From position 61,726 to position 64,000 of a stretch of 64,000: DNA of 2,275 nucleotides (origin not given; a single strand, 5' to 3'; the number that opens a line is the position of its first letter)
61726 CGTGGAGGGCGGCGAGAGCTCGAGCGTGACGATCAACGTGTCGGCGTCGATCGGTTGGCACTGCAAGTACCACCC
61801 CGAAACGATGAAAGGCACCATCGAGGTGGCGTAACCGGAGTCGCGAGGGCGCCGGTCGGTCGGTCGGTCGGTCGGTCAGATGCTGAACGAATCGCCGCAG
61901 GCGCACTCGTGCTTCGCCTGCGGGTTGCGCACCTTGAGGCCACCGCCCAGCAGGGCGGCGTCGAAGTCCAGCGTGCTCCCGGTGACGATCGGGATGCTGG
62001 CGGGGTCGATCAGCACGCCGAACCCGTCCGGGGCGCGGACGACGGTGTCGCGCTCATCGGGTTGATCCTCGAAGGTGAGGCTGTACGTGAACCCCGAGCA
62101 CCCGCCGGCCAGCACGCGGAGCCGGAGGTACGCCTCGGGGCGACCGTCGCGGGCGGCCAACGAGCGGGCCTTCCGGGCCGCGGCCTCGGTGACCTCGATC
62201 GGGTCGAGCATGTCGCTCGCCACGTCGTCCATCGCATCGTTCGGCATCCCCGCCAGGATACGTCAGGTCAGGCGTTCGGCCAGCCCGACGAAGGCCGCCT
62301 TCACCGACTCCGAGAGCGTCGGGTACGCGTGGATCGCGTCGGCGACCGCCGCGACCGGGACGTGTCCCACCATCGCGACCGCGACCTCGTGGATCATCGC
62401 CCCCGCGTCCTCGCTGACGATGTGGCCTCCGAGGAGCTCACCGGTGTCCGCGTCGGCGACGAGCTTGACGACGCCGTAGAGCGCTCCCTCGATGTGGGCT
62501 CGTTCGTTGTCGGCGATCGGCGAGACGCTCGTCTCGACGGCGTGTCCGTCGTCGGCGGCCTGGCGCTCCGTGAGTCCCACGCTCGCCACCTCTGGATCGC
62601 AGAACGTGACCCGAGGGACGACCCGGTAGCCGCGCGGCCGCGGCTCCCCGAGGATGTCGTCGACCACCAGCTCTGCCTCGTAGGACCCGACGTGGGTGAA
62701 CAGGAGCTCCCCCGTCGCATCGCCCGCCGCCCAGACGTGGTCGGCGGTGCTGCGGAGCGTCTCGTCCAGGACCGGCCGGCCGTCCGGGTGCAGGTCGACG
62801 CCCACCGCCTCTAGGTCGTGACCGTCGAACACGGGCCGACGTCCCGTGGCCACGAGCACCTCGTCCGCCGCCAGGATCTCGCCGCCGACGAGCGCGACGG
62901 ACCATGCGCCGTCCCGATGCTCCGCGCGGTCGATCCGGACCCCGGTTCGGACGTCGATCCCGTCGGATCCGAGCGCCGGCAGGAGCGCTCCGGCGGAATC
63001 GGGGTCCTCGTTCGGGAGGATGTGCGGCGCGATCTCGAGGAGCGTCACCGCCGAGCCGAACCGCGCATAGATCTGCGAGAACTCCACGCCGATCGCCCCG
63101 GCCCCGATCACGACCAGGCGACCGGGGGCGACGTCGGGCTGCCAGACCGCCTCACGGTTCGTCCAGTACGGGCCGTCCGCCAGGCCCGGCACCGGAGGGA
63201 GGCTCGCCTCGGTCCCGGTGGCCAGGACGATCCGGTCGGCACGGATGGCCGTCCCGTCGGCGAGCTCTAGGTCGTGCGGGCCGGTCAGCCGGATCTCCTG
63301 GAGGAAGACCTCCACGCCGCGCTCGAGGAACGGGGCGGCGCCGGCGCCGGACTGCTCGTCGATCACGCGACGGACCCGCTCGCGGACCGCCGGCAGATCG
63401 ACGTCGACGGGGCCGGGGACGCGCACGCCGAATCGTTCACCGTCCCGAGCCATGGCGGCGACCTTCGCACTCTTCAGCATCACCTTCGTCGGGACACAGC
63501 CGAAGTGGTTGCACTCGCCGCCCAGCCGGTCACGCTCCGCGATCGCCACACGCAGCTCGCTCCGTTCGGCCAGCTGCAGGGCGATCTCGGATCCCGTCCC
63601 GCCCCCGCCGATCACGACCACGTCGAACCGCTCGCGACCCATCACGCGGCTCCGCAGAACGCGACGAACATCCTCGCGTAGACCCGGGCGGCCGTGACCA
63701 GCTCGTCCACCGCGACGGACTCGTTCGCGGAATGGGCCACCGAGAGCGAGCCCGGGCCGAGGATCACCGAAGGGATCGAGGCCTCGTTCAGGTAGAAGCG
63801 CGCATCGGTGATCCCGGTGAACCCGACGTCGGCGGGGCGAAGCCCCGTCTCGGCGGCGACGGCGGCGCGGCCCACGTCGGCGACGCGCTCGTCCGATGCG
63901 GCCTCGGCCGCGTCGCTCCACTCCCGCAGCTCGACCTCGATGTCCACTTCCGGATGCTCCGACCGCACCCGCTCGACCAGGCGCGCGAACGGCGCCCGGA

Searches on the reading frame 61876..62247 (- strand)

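Call 39: search_protein_families(library=pfam, proteins=[window:61876-62247:-], max_evalue=0.0001)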
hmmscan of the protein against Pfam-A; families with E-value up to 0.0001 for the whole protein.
window:61876-62247:- (123 aa): 1 family
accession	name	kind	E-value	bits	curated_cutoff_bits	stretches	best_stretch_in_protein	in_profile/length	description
PF01521.26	Fe-S_biosyn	-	3.7e-15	56.5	26.3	1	17-119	3-110/110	Iron-sulphur cluster biosynthesis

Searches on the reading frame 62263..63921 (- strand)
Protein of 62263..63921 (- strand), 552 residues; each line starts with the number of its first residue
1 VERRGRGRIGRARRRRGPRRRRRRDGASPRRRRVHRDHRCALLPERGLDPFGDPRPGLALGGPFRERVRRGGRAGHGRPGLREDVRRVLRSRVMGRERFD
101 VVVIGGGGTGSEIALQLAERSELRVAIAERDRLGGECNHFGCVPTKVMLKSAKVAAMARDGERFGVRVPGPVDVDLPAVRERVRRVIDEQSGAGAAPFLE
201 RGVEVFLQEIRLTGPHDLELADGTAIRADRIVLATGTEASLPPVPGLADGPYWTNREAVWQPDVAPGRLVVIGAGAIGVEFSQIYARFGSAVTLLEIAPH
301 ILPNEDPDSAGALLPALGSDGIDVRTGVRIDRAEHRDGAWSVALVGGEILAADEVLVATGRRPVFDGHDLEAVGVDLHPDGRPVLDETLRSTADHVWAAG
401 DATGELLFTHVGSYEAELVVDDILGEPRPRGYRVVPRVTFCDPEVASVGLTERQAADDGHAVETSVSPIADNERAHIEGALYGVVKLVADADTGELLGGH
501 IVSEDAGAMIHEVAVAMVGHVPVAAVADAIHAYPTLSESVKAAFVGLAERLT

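Call 39: search_protein_families(library=pfam, proteins=[window:62263-63921:-], max_evalue=0.0001)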
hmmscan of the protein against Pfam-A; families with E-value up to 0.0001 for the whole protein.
window:62263-63921:- (552 aa): 8 families
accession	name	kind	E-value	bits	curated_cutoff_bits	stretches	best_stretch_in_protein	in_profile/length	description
PF07992.20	Pyr_redox_2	-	1.2e-52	179.7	26.1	1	99-413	1-288/291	Pyridine nucleotide-disulphide oxidoreductase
PF02852.28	Pyr_redox_dim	-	5.2e-33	114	25.3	1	435-543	1-109/110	Pyridine nucleotide-disulphide oxidoreductase, dimerisation domain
PF00070.33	Pyr_redox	-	5.7e-18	65.7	22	1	268-338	1-71/82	Pyridine nucleotide-disulphide oxidoreductase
PF13738.12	Pyr_redox_3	-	1.9e-08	34.3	30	1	224-393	121-298/305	Pyridine nucleotide-disulphide oxidoreductase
PF01266.30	DAO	-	2.6e-07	30.9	27.9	1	100-136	1-37/353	FAD dependent oxidoreductase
PF01134.28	GIDA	-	6.7e-06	25.8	22.1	0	100-145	1-43/391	Glucose inhibited division protein A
PF01262.27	AlaDh_PNT_C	-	2.1e-05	24.5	23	0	262-301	24-63/214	Alanine dehydrogenase/PNT, C-terminal domain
PF03486.20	HI0933_like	-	3e-05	24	50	0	100-131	2-32/244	HI0933-like protein Rossmann domain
